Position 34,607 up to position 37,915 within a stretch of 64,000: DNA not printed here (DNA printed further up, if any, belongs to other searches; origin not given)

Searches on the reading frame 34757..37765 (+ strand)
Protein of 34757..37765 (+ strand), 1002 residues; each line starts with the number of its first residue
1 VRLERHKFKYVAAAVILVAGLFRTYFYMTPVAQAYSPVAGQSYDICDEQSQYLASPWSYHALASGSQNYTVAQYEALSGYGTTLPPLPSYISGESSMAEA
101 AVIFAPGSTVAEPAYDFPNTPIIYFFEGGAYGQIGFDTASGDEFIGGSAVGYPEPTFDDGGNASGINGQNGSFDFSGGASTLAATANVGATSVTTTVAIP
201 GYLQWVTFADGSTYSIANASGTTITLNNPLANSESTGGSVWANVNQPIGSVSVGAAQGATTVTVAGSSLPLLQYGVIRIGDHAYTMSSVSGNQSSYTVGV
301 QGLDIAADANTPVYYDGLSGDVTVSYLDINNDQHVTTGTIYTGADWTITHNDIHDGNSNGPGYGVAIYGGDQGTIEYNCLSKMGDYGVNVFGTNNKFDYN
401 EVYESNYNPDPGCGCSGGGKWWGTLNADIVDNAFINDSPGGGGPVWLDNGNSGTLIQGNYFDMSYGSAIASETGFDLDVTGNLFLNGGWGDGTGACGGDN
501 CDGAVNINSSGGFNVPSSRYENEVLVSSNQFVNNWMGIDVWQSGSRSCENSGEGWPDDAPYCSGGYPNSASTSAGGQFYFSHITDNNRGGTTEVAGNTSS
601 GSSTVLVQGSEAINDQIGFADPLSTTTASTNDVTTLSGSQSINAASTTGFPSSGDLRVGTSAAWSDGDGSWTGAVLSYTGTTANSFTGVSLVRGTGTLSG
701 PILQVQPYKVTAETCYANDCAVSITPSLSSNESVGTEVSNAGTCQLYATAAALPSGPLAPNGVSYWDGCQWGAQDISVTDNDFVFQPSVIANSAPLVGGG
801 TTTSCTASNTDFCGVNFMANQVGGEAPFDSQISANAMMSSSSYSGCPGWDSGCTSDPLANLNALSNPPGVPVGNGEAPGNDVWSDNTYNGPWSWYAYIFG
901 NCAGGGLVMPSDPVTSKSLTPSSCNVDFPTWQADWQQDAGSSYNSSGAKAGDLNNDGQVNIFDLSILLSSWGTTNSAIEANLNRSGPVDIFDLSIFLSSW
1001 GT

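Call 3: search_protein_families(library=pfam, proteins=[window:34757-37765:+], max_evalue=1)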
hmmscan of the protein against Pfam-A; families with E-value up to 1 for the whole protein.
window:34757-37765:+ (1002 aa): 1 family
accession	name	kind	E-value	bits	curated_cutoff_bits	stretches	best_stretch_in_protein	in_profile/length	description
PF00404.24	Dockerin_1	-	0.0012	19.4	22.9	1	950-994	1-50/57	Dockerin type I domain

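Call 4: search_protein_families(library=ncbifam, proteins=[window:34757-37765:+], max_evalue=1)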
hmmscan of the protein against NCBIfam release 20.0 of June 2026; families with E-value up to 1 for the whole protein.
window:34757-37765:+ (1002 aa): 1 family
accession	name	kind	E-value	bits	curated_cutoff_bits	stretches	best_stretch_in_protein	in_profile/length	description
NF041540.1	dockerin_GC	domain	0.014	15.7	29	1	951-1000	10-63/67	GC-type dockerin domain-anchored protein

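Call 64: search_protein_families(library=phrogs, proteins=[window:34757-37765:+], max_evalue=0.01)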
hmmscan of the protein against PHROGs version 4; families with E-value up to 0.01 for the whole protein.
window:34757-37765:+ (1002 aa): 0 families
